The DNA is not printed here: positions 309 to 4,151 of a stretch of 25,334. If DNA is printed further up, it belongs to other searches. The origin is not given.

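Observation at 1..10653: Putative sigma54-driven operon of at least four Ig-like lipoproteins: candidate uncharacterised cell-surface assembly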

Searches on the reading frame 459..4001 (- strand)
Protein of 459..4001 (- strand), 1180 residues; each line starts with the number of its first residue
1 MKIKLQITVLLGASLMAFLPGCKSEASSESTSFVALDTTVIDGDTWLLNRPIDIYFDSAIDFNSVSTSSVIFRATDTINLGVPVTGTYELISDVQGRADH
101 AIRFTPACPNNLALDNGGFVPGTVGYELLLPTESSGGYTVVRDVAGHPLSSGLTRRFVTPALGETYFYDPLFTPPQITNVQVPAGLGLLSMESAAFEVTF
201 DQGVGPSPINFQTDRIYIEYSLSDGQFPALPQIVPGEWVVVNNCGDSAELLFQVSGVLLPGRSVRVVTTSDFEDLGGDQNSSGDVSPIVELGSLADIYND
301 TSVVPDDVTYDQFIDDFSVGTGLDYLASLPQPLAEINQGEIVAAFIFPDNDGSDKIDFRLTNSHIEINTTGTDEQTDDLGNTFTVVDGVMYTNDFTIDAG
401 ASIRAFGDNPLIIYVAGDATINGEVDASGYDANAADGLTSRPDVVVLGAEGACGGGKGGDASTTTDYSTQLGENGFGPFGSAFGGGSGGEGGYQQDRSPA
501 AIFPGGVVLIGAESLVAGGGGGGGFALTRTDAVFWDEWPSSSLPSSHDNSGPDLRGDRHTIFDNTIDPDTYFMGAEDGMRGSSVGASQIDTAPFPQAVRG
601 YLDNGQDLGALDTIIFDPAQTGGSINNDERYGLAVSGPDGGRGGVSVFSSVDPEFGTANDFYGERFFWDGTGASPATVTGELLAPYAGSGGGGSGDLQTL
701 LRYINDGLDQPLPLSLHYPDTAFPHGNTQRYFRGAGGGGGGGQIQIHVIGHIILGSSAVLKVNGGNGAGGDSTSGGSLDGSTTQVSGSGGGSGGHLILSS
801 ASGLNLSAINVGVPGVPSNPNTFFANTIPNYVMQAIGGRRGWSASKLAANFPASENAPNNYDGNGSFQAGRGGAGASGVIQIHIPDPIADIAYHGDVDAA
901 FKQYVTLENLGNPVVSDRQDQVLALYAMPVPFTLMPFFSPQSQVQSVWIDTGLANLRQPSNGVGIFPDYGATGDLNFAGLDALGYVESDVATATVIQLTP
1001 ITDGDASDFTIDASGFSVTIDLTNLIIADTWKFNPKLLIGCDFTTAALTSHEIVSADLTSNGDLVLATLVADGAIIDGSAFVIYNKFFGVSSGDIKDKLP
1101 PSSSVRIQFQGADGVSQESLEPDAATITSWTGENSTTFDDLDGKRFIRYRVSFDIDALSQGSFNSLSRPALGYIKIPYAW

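Call 5: search_protein_families(library=pfam, proteins=[window:459-4001:-], max_evalue=1)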
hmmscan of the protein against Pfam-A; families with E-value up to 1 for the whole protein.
window:459-4001:- (1180 aa): 1 family
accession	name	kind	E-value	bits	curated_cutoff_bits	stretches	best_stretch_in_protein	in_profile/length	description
PF17038.10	CBP_BcsN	-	0.48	10.3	25.6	1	468-491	85-108/186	Cellulose biosynthesis protein BcsN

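Call 6: search_protein_families(library=ncbifam, proteins=[window:459-4001:-], max_evalue=1)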
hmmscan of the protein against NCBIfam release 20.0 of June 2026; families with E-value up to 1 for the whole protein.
window:459-4001:- (1180 aa): 0 families

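Call 33: find_homologous_proteins(query=window:459-4001:-, region=1-1180)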
Query window:459-4001:-, residues 1-1180 (1180 aa): 258 proteins with E <= 0.001 among 8000 candidates; the best 120 are listed.
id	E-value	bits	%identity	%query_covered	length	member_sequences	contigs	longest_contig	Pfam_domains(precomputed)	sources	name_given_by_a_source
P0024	0.0e+0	2614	99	100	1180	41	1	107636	-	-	-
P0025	0.0e+0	2123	81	100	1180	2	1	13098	-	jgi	jgi:hypothetical protein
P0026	0.0e+0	2063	80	100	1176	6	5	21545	-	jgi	jgi:hypothetical protein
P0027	0.0e+0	2044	78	100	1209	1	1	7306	-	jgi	jgi:hypothetical protein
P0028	0.0e+0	1978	76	100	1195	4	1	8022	-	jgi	jgi:hypothetical protein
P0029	0.0e+0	1868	71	100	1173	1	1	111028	-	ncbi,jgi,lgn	ncbi:MAG: hypothetical protein ACI84O_000115 [Myxococcota bacterium]|jgi:hypothetical protein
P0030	0.0e+0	1571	67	90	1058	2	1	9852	-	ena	-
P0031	0.0e+0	1528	62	100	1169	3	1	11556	-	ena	-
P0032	0.0e+0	1318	55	100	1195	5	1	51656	-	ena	-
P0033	0.0e+0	1176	51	100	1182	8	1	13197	-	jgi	-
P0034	0.0e+0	1174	52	100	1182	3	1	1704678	-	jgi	jgi:hypothetical protein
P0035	0.0e+0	1174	51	99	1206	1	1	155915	-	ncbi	-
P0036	0.0e+0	1156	50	99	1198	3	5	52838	-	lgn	-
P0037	0.0e+0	1140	49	100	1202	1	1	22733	-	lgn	-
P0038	0.0e+0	1136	51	100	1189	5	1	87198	-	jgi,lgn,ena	jgi:hypothetical protein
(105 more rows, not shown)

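Call 57: predict_structure(alignment_id=A4)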
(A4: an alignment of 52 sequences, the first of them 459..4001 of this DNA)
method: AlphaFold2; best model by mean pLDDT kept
length: 1180 residues; sequences in the alignment: 52
mean_pLDDT: 86.2   pTM: 0.75
mean pLDDT of the five models: 86.2, 85.5, 84.1, 83.8, 81.8
residues with pLDDT >= 90: 560; 70-90: 513; 50-70: 78; < 50: 29
segments of 3 or more residues with pLDDT < 50: 1-7, 18-29, 351-353
pLDDT, mean of each block of 10 residues (from residue 1): 41 47 39 88 88 92 89 85 85 90 85 75 91 79 89 90 80 87 84 86 84 91 86 87 81 85 92 86 90 82 77 85 88 90 82 72 94 92 92 94 96 94 97 78 90 96 88 95 93 89 70 93 95 91 82 83 88 94 89 90 89 79 71 80 90 77 92 85 95 95 80 89 87 95 95 96 96 72 92 97 95 94 94 96 84 57 86 97 93 96 95 93 96 91 93 62 70 76 91 89 89 90 79 87 82 90 90 85 92 89 93 84 90 86 91 87 78 89
secondary structure, 60 per line:
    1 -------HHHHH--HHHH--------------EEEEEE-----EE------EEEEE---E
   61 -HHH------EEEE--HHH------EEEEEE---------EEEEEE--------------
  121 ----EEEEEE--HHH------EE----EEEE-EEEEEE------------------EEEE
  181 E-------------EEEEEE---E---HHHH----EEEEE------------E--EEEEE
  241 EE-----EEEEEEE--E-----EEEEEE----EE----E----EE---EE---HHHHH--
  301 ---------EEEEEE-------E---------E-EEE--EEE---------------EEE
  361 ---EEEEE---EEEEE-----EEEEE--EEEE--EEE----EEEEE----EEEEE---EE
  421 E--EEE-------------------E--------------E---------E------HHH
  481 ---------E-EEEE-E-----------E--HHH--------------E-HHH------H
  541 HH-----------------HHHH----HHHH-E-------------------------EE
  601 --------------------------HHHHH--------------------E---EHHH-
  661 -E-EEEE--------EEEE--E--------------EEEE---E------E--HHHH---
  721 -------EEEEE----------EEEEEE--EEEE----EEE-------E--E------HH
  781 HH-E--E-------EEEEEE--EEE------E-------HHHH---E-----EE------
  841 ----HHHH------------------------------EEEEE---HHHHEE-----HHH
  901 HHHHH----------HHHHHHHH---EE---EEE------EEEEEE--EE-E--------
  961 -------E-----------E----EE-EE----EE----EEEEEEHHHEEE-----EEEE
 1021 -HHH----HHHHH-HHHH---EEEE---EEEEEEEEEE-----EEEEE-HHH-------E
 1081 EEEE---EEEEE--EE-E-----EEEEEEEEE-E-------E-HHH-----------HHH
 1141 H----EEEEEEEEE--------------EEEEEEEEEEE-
elements in order (helices of 4 or more, strands of 3 or more residues): H8-12 H15-18 E33-38 E52-56 E71-74 E86-91 E101-106 E125-130 E148-151 E153-158 E177-181 E195-200 H208-211 E216-220 E236-242 E248-254 E263-268 H294-298 E310-315 E335-337 E340-342 E358-360 E364-368 E372-376 E382-386 E389-392 E395-397 E402-406 E411-415 E419-421 E424-426 E492-495 H560-563 H568-571 H627-631 E664-667 E676-679 E697-700 H714-717 E728-732 E743-748 E751-754 E759-761 H779-782 E795-800 E803-805 H820-823 H845-848 E879-883 H887-890 H898-905 H916-923 E932-934 E941-946 E1000-1005 E1009-1011 E1017-1020 H1029-1033 H1035-1038 E1042-1045 E1049-1058 E1064-1068 E1080-1084 E1088-1092 E1104-1112 H1138-1141 E1146-1154 E1169-1179

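Call 63: fold_search(model_id=the predicted structure, library=pdb)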
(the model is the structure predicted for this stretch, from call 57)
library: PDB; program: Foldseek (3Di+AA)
matches with E <= 10: 1650; with E <= 0.001: 63
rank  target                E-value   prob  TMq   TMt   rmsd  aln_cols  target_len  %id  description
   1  6d5a                  3.9e-07  1.00  0.09  0.23  22.4       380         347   11  Crystal structure of L,D-transpeptidase 5 from Mycobacterium tuberculosis in apo form (released 2019-02-27)
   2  8aho_B                1.4e-06  1.00  0.09  0.23  22.6       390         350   14  Crystal structure of the transpeptidase LdtMt2 from Mycobacterium tuberculosis in complex with cyanamide analogue 31 (released 2023-08-02)
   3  4zfq                  1.6e-06  1.00  0.09  0.23  22.7       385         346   11  Structure of M. tuberculosis (3,3) L,D-Transpeptidase, LdtMt5. (Meropenen-adduct form) (released 2015-09-02)
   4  4qrb                  1.6e-06  1.00  0.08  0.22  22.1       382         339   14  Structure and specificity of L-D-Transpeptidase from Mycobacterium tuberculosis and antibiotic resistance: Calcium bindi (released 2015-12-23)
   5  4qr7                  1.7e-06  1.00  0.08  0.22  20.6       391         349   14  Structure and specificity of L-D-Transpeptidase from Mycobacterium tuberculosis and antibiotic resistance: Calcium bindi (released 2015-07-29)
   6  8a1m_A                2.8e-06  1.00  0.09  0.21  20.8       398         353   13  Crystal structure of the transpeptidase LdtMt2 from Mycobacterium tuberculosis in complex with maleimide analogue 4 (released 2023-06-14)
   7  4hu2                  3.0e-06  1.00  0.09  0.33  11.7       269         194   14  Crystal structure of LdtMt2, a L,D-transpeptidase from Mycobacterium tuberculosis: domain A and B (released 2012-12-12)
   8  4z7a                  3.0e-06  1.00  0.09  0.22  22.4       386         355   11  Structural and biochemical characterization of a non-functionally redundant M. tuberculosis (3,3) L,D-Transpeptidase, Ld (released 2015-09-02)
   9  3vyn_A                3.5e-06  1.00  0.08  0.20  22.1       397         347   13  Crystal structure of Mycobacterium tuberculosis L,D-transpeptidase LdtMt2 N55 truncation mutant (resideus 55-408) (released 2013-06-19)
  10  8pxy_A                4.1e-06  1.00  0.09  0.21  20.7       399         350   13  Crystal structure of the transpeptidase LdtMt2 C354S mutant from Mycobacterium tuberculosis in complex with natural su (released 2024-08-07)
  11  5uwv_A                4.6e-06  1.00  0.09  0.23  21.5       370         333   12  Crystal structure of Mycobacterium abscessus L,D-transpeptidase 2 (released 2017-08-16)
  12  3vyn_B                8.9e-06  1.00  0.09  0.22  22.3       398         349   12  Crystal structure of Mycobacterium tuberculosis L,D-transpeptidase LdtMt2 N55 truncation mutant (resideus 55-408) (released 2013-06-19)
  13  5d7h_A                1.2e-05  1.00  0.09  0.21  22.3       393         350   14  X-RAY CRYSTAL STRUCTURE OF L,D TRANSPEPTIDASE 2 FROM MYCOBACTERIUM TUBERCULOSIS (released 2016-09-28)
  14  5uwv_B                1.9e-05  1.00  0.09  0.22  22.2       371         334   13  Crystal structure of Mycobacterium abscessus L,D-transpeptidase 2 (released 2017-08-16)
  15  5uwv_C                1.9e-05  1.00  0.09  0.23  22.5       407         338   14  Crystal structure of Mycobacterium abscessus L,D-transpeptidase 2 (released 2017-08-16)
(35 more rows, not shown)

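Call 93: search_solved_structures(query=A4, max_evalue=1)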
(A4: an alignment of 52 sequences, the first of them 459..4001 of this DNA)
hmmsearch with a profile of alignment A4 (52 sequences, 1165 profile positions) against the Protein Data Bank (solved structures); distinct sequences matched with E-value up to 1: 0.
